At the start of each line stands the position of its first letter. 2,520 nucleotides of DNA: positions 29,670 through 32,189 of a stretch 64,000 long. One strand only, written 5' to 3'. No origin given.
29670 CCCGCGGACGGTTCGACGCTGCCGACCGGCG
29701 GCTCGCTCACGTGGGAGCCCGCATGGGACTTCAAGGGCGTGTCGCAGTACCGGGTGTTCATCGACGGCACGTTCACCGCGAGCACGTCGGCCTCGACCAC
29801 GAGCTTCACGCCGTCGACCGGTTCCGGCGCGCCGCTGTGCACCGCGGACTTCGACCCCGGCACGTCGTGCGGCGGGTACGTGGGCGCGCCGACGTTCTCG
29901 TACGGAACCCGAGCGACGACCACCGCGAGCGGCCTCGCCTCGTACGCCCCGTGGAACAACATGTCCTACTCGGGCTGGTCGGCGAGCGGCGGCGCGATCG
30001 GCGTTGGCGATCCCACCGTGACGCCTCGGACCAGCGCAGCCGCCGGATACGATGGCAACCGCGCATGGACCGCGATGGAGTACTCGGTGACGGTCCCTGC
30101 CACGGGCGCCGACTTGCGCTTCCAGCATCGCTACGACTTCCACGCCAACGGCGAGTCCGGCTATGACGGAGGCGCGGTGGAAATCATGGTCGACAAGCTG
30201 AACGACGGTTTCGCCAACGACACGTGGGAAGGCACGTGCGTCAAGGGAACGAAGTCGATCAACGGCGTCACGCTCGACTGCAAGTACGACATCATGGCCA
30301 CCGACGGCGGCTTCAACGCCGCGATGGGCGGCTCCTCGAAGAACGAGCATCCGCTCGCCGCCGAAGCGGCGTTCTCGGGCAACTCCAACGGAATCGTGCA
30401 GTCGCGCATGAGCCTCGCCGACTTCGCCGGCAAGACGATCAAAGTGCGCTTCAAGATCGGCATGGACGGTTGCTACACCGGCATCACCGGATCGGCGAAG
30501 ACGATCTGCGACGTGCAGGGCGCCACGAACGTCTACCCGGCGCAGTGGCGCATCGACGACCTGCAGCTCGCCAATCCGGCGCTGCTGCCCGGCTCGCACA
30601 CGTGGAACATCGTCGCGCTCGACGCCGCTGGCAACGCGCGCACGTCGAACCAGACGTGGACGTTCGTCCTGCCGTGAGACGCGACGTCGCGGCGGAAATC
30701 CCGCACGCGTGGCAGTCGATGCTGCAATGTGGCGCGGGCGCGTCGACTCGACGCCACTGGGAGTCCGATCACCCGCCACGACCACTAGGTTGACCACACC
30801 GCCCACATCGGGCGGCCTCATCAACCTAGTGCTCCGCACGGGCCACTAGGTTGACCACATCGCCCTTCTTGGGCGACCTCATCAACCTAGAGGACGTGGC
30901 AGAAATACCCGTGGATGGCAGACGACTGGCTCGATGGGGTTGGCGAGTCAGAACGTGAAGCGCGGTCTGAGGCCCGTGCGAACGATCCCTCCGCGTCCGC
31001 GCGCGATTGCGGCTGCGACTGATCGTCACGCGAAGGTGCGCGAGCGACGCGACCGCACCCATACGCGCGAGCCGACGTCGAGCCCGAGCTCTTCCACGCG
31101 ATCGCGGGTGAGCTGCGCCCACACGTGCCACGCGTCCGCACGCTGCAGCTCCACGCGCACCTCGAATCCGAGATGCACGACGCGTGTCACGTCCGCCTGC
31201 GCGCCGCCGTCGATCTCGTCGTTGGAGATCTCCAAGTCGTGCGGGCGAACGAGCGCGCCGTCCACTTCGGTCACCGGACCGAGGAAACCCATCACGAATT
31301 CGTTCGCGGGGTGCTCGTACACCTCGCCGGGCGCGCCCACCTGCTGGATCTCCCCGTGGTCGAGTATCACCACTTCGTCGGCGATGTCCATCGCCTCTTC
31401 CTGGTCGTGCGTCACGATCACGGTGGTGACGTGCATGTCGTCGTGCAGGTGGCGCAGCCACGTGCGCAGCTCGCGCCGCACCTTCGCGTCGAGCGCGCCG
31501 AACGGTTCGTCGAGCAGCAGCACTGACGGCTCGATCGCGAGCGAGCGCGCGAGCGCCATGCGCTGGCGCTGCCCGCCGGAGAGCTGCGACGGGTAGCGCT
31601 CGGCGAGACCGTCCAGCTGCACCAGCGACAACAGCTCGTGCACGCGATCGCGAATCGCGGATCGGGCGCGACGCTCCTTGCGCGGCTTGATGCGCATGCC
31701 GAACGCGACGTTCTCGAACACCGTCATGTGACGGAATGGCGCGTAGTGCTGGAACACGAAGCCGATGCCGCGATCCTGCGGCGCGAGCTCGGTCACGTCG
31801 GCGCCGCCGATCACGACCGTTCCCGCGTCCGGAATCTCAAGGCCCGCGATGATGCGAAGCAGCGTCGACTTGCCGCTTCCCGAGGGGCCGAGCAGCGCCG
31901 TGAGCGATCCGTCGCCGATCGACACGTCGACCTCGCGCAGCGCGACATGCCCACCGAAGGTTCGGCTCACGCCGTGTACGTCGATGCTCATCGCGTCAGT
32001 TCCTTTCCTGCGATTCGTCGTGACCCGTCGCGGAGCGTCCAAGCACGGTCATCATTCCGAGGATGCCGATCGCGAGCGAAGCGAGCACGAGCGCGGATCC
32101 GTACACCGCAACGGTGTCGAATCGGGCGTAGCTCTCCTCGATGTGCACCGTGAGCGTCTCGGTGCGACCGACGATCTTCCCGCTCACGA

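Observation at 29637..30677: The last Ig-like module is split by a ~250-aa jelly-roll-like insert at the C-terminus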

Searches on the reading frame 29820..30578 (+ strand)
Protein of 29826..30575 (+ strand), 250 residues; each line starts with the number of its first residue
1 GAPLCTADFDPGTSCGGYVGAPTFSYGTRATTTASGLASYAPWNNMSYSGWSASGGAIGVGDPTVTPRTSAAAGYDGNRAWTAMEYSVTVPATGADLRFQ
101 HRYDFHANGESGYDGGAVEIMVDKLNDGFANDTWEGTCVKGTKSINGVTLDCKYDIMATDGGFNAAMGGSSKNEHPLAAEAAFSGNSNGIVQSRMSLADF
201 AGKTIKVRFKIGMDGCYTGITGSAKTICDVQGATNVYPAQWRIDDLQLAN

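Call 5: search_protein_families(library=pfam, proteins=[window:29826-30575:+], max_evalue=1)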
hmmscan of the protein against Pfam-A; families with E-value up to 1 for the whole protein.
window:29826-30575:+ (250 aa): 1 family
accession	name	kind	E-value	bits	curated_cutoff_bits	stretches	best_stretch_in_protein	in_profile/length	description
PF20773.4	InhA-like_MAM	-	0.00019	21.4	26.9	1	169-216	105-149/191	Immune inhibitor A-like, MAM domain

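Call 6: search_protein_families(library=ncbifam, proteins=[window:29826-30575:+], max_evalue=1)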
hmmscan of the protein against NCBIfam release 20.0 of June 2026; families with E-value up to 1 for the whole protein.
window:29826-30575:+ (250 aa): 1 family
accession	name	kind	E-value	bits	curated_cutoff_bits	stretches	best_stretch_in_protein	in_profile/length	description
NF038112.1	myxo_dep_M36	subfamily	8.8e-08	29.7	1500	1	90-235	1043-1171/1604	myxosortase-dependent M36 family metallopeptidase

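Call 17: search_protein_representatives(alignment_id=A2)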
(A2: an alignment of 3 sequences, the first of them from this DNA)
Query: 3 sequences, 251 profile positions. Proteins with E-value up to 0.001 (for the whole library): 539; up to 1e-10: 28; up to 1e-30: 10. The best 150 are listed.
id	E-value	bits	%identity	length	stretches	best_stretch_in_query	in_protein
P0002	8.2e-124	428.5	-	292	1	1-251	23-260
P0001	1.0e-109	382.3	-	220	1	65-251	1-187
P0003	4.3e-91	321.3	-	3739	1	1-249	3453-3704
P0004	7.9e-88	310.6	-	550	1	1-250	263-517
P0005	6.4e-79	281.4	-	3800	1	1-251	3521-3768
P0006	3.3e-74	266.0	-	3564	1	1-251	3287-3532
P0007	1.3e-42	162.4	-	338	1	43-250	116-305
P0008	2.0e-37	145.5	-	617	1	1-250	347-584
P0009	3.4e-36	141.4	-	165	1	121-250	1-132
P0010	2.4e-34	135.4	-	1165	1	1-251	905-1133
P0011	2.3e-23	99.4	-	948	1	3-251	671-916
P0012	3.1e-21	92.5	-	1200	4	47-124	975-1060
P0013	9.1e-20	87.6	-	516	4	161-236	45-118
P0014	6.1e-18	81.6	-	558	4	160-216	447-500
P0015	1.0e-17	80.9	-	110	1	175-251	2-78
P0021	1.0e-12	64.5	-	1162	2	156-220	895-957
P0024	3.1e-11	59.7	-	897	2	160-215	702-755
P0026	4.5e-11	59.1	-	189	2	158-215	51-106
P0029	1.1e-10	57.9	-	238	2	159-220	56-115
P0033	3.5e-10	56.2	-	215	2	152-221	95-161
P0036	7.6e-10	55.1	-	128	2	158-226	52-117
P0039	9.5e-10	54.8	-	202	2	159-215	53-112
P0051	7.2e-09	51.9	-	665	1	82-216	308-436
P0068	2.9e-08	49.9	-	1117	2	81-238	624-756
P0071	3.2e-08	49.8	-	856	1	82-218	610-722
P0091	1.1e-07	48.1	-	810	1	84-216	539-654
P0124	4.7e-07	46.0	-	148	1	92-221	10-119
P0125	5.0e-07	45.9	-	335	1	38-215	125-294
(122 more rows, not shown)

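Call 26: search_protein_families(library=pfam, proteins=[P0024, P0051, P0068, P0071, P0091, P0125, P0124, P0021], max_evalue=0.01)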
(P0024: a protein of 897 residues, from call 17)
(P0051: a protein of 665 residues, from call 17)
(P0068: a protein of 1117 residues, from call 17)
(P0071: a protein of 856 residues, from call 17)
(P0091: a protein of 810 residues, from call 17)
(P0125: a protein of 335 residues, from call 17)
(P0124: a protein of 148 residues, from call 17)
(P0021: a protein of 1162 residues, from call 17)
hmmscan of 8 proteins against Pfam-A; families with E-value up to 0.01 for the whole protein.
P0024 (897 aa): 5 families
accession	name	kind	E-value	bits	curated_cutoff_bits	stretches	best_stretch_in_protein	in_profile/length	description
PF02868.21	Peptidase_M4_C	-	2.5e-30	106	24.4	1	376-548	1-156/165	Thermolysin metallopeptidase, alpha-helical domain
PF01447.24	Peptidase_M4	-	1.3e-20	74.8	22.4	1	291-373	62-145/145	Thermolysin metallopeptidase, catalytic domain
PF03160.20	Calx-beta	-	3.8e-11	43.5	27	1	776-885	5-119/119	Calx-beta domain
PF07504.19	FTP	-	4.5e-07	30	21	1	121-155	17-51/51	Fungalysin/Thermolysin Propeptide Motif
PF20773.4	InhA-like_MAM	-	1.3e-06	28.4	26.9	1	653-773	58-166/191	Immune inhibitor A-like, MAM domain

P0051 (665 aa): 1 family
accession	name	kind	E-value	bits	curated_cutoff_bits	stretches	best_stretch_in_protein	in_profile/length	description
PF02868.21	Peptidase_M4_C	-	3.5e-30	105.5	24.4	1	27-188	1-149/165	Thermolysin metallopeptidase, alpha-helical domain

P0068 (1117 aa): 7 families
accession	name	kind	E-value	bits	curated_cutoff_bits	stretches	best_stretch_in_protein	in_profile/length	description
PF02868.21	Peptidase_M4_C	-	4.3e-32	111.7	24.4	1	388-548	1-163/165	Thermolysin metallopeptidase, alpha-helical domain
PF01447.24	Peptidase_M4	-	3.7e-19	70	22.4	1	290-384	46-144/145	Thermolysin metallopeptidase, catalytic domain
PF07504.19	FTP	-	7.1e-09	35.8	21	1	139-180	8-50/51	Fungalysin/Thermolysin Propeptide Motif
PF22073.2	Cep192_D4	-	3.1e-07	31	35.5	0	853-934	2-92/112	Cep192 domain 4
PF12371.14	TMEM131_like_N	-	0.00064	20.3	28.8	0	856-932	2-80/84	Transmembrane protein 131-like N-terminal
PF00577.26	Usher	-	0.0016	17.8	27.1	0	740-805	58-122/549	Outer membrane usher protein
PF20773.4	InhA-like_MAM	-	0.0058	16.6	26.9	0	687-748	106-162/191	Immune inhibitor A-like, MAM domain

P0071 (856 aa): 6 families
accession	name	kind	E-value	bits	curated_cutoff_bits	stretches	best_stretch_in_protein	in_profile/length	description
PF02868.21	Peptidase_M4_C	-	9.2e-32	110.6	24.4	1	371-530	1-159/165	Thermolysin metallopeptidase, alpha-helical domain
PF01447.24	Peptidase_M4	-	2.6e-13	51.1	22.4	1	289-368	66-145/145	Thermolysin metallopeptidase, catalytic domain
PF20773.4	InhA-like_MAM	-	7.5e-09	35.8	26.9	1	588-733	32-162/191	Immune inhibitor A-like, MAM domain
PF07705.17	CARDB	-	1.1e-08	35.6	22.7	1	768-849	28-98/101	CARDB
PF21471.3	Reelin_subrepeat-B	-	3.9e-05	23.9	27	1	621-733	35-126/127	Reelin subrepeat B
PF07504.19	FTP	-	0.00012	22.3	21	1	122-154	16-48/51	Fungalysin/Thermolysin Propeptide Motif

P0091 (810 aa): 5 families
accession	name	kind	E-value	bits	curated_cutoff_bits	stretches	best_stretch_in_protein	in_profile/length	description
PF17164.10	DUF5122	-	2e-61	204.4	27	6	225-252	1-28/36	Domain of unknown function (DUF5122) beta-propeller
PF12768.13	Rax2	-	3.2e-07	30.4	28.8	0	164-254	21-109/254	Rax2 C-terminal beta propeller domain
PF00400.38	WD40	-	2e-05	25.4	27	0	164-188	9-35/39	WD domain, G-beta repeat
PF20597.4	pAdhesive_15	-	0.0043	17.4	23.8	0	106-420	2-178/254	Putative Ice-binding-like adhesive domain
PF14250.11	AbrB-like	-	0.0064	17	25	0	220-238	31-49/70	AbrB-like transcriptional regulator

P0125 (335 aa): 3 families
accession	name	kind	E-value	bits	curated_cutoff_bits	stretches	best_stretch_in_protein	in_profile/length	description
PF18998.6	Flg_new_2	-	1.2e-11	44.8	23.6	2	50-125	3-71/73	Divergent InlB B-repeat domain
PF20773.4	InhA-like_MAM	-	3.8e-06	27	26.9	1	257-308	111-162/191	Immune inhibitor A-like, MAM domain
PF21471.3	Reelin_subrepeat-B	-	0.0016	18.6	27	1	183-306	29-124/127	Reelin subrepeat B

P0124 (148 aa): 2 families
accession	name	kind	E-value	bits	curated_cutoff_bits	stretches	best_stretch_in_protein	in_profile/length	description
PF20773.4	InhA-like_MAM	-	3.2e-11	43.5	26.9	1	3-128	55-163/191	Immune inhibitor A-like, MAM domain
PF21471.3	Reelin_subrepeat-B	-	0.0013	18.9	27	1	8-127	33-126/127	Reelin subrepeat B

P0021 (1162 aa): 5 families
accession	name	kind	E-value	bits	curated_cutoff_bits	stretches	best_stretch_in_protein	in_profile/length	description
PF20773.4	InhA-like_MAM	-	9.3e-22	77.9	26.9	2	827-966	33-162/191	Immune inhibitor A-like, MAM domain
PF02412.23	TSP_3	-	4.1e-06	26.8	25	2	1093-1118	1-26/36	Thrombospondin type 3 repeat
PF21471.3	Reelin_subrepeat-B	-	0.00065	19.9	27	0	848-917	26-77/127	Reelin subrepeat B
PF00404.24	Dockerin_1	-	0.0015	19.2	22.9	1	1107-1151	3-54/57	Dockerin type I domain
PF03174.19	CHB_HEX_C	-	0.0031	17.9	23.6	0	571-596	24-49/76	Chitobiase/beta-hexosaminidase C-terminal domain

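Call 54: search_protein_families(library=pfam, proteins=[P0010, P0011, P0008, P0004, P0007, P0003], max_evalue=0.001)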
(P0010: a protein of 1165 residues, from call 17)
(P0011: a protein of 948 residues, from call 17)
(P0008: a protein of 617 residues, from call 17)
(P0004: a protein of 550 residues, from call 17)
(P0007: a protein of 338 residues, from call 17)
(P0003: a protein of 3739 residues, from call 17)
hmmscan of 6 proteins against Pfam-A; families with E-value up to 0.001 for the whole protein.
P0010 (1165 aa): 3 families
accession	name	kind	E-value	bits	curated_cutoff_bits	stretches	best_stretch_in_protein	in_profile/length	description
PF19077.6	Big_13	-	1.2e-09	39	27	1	347-421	24-102/102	Bacterial Ig-like domain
PF17957.7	Big_7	-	1.6e-08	35.5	24.1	1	334-400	1-70/70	Bacterial Ig domain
PF13750.12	Big_3_3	-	7e-05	23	27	0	498-549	13-65/157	Bacterial Ig-like domain (group 3)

P0011 (948 aa): 4 families
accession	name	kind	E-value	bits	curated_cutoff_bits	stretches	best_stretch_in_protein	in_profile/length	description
PF17957.7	Big_7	-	6.5e-26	91.2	24.1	2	417-486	1-70/70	Bacterial Ig domain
PF19077.6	Big_13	-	7.4e-21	75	27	1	426-506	20-101/102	Bacterial Ig-like domain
PF12245.14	Big_3_2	-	3.8e-06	27.5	23.3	0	247-301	69-122/122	Bacterial Ig-like domain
PF13750.12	Big_3_3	-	4.6e-05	23.6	27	0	265-305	6-47/157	Bacterial Ig-like domain (group 3)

P0008 (617 aa): 2 families
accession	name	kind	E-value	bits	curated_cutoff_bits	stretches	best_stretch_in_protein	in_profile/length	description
PF17957.7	Big_7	-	9.4e-15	55.5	24.1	1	102-169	1-70/70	Bacterial Ig domain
PF19077.6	Big_13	-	1.1e-10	42.4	27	1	112-190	21-102/102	Bacterial Ig-like domain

P0004 (550 aa): 2 families
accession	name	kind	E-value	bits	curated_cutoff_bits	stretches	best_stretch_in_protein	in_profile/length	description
PF19077.6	Big_13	-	1.4e-12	48.4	27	1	19-98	20-102/102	Bacterial Ig-like domain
PF17957.7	Big_7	-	2.5e-08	34.9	24.1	0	10-61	1-54/70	Bacterial Ig domain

P0007 (338 aa): 0 families

P0003 (3739 aa): 4 families
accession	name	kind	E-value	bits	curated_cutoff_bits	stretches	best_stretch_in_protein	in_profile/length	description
PF24489.1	Ig_J_second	-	2.4e-19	69.8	27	0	1226-1291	29-92/105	Tip attachment protein J second Ig-like domain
PF00041.27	fn3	-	2.9e-13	50.3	25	0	2321-2396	12-74/84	Fibronectin type III domain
PF25788.1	Ig_Rha78A_N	-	5.2e-09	36.8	27.4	0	3039-3068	65-94/105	Rha78A-like, N-terminal immunoglobulin domain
PF19077.6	Big_13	-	0.00026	21.9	27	0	689-724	64-101/102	Bacterial Ig-like domain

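Call 56: search_protein_families(library=ncbifam, proteins=[P0124, P0125, P0014, P0013, P0026, P0029, P0033, P0036, P0039], max_evalue=0.01)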
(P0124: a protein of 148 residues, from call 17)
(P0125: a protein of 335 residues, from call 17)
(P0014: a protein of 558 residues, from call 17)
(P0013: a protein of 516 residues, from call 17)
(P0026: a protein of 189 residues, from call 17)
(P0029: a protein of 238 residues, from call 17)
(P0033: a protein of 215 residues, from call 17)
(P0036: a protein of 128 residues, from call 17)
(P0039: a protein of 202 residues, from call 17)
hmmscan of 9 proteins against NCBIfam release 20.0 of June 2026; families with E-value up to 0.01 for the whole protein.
P0124 (148 aa): 2 families
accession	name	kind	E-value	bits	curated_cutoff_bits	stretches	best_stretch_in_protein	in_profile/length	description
NF038111.1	rhom_dep_M36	equivalog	7.9e-20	69.9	1700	1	5-129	1046-1165/1315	rhombosortase-dependent M36 family metallopeptidase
NF038112.1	myxo_dep_M36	subfamily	1.6e-18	65.4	1500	1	11-128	1047-1167/1604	myxosortase-dependent M36 family metallopeptidase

P0125 (335 aa): 2 families
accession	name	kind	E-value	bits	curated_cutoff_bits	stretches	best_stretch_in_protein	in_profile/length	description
NF038112.1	myxo_dep_M36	subfamily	8.9e-24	82.8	1500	1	122-311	982-1169/1604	myxosortase-dependent M36 family metallopeptidase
NF038111.1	rhom_dep_M36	equivalog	4.6e-16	57.5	1700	1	194-314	1056-1169/1315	rhombosortase-dependent M36 family metallopeptidase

P0014 (558 aa): 3 families
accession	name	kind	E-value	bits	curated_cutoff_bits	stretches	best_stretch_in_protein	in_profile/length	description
NF038112.1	myxo_dep_M36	subfamily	2.8e-58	197.1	1500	2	23-230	959-1177/1604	myxosortase-dependent M36 family metallopeptidase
NF038111.1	rhom_dep_M36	equivalog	4.2e-50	170.2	1700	2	108-319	1046-1263/1315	rhombosortase-dependent M36 family metallopeptidase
TIGR01451.2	B_ant_repeat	repeat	4e-15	55.6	24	1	256-306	1-51/53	DUF11 type repeat protein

P0013 (516 aa): 3 families
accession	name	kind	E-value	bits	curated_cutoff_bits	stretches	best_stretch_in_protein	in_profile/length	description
NF038112.1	myxo_dep_M36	subfamily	6.3e-56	189.3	1500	3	329-494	996-1166/1604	myxosortase-dependent M36 family metallopeptidase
NF038111.1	rhom_dep_M36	equivalog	5e-52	176.6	1700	3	1-120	1056-1171/1315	rhombosortase-dependent M36 family metallopeptidase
NF038128.1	choice_anch_J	domain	4.7e-07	30.1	30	1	317-394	4-90/162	choice-of-anchor J domain-containing protein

P0026 (189 aa): 2 families
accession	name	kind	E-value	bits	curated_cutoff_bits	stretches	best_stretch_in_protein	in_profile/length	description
NF038112.1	myxo_dep_M36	subfamily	7.7e-24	83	1500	1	13-107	1051-1153/1604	myxosortase-dependent M36 family metallopeptidase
NF038111.1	rhom_dep_M36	equivalog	1.2e-14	52.8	1700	1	13-108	1056-1151/1315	rhombosortase-dependent M36 family metallopeptidase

P0029 (238 aa): 2 families
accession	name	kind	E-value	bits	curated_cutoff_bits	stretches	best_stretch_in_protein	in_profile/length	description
NF038112.1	myxo_dep_M36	subfamily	2.4e-22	78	1500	1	17-180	1050-1222/1604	myxosortase-dependent M36 family metallopeptidase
NF038111.1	rhom_dep_M36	equivalog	5.4e-19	67.2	1700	1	19-126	1057-1165/1315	rhombosortase-dependent M36 family metallopeptidase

P0033 (215 aa): 2 families
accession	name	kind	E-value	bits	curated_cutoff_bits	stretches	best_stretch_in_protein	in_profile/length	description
NF038112.1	myxo_dep_M36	subfamily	2.4e-24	84.6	1500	1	37-186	1034-1182/1604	myxosortase-dependent M36 family metallopeptidase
NF038111.1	rhom_dep_M36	equivalog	1.8e-19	68.7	1700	1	51-176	1053-1169/1315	rhombosortase-dependent M36 family metallopeptidase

P0036 (128 aa): 2 families
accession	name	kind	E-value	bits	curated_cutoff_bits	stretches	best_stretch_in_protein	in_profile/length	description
NF038112.1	myxo_dep_M36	subfamily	8.7e-19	66.2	1500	1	16-109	1053-1154/1604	myxosortase-dependent M36 family metallopeptidase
NF038111.1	rhom_dep_M36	equivalog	6.6e-09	33.8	1700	1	18-104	1060-1146/1315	rhombosortase-dependent M36 family metallopeptidase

P0039 (202 aa): 3 families
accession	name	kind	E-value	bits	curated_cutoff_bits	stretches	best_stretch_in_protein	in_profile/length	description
NF038112.1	myxo_dep_M36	subfamily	1.5e-24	85.3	1500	1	10-133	1047-1173/1604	myxosortase-dependent M36 family metallopeptidase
NF038111.1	rhom_dep_M36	equivalog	5.8e-19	67.1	1700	1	14-127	1056-1164/1315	rhombosortase-dependent M36 family metallopeptidase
NF038128.1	choice_anch_J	domain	0.0013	18.9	30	1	2-126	67-162/162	choice-of-anchor J domain-containing protein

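Call 62: search_solved_structures(query=A2, max_evalue=10, show_alignments=2)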
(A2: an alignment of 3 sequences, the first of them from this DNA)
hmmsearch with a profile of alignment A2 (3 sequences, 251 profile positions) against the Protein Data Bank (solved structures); distinct sequences matched with E-value up to 10: 2.
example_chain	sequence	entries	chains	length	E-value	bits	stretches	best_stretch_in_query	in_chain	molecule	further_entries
5im6_U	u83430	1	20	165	0.9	12.3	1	76-126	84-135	Designed self-assembling icosahedral cage I32-28 dimeric subunit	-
7k95_B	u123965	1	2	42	0.99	12.1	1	123-144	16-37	Pre-mRNA 3'-end-processing factor FIP1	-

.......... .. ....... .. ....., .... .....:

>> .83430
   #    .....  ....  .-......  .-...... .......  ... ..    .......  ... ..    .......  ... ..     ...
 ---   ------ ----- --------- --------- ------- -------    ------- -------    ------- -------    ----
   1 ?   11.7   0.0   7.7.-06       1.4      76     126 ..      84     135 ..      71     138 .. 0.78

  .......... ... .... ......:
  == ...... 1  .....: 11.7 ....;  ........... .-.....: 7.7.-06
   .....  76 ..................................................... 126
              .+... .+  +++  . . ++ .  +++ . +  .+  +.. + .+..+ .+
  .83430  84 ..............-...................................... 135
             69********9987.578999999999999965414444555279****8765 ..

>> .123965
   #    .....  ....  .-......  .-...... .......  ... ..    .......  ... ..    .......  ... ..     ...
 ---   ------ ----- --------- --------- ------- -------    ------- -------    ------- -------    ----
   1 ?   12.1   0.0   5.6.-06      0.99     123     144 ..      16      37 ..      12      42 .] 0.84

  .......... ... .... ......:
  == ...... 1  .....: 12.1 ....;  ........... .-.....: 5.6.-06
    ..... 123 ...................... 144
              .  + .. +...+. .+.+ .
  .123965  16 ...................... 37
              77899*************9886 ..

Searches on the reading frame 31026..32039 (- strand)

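Call 55: search_protein_families(library=pfam, proteins=[window:31026-32039:-], max_evalue=0.001)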
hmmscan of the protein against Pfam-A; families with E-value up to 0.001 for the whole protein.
window:31026-32039:- (337 aa): 8 families
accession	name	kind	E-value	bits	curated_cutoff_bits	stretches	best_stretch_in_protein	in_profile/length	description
PF00005.33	ABC_tran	-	4.2e-35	121.8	25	1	34-180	1-136/137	ABC transporter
PF12857.13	TOBE_3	-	2.1e-11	44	27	1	277-330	4-58/59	TOBE-like domain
PF13304.12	AAA_21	-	1.3e-10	42.3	27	1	132-214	220-301/304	AAA domain, putative AbiEii toxin, Type IV TA system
PF03459.23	TOBE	-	1.7e-08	35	22.3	1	282-329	9-56/64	TOBE domain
PF02463.25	SMC_N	-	1.7e-06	28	40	0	149-224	133-209/220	RecF/RecN/SMC N terminal domain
PF08402.16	TOBE_2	-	3.4e-06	27.5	21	1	263-333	2-71/76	TOBE domain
PF13191.12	AAA_16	-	0.00041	21.3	32.6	1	39-178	19-140/167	AAA ATPase domain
PF13555.12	AAA_29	-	0.00049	20.2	27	1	40-61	18-39/61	P-loop containing region of AAA domain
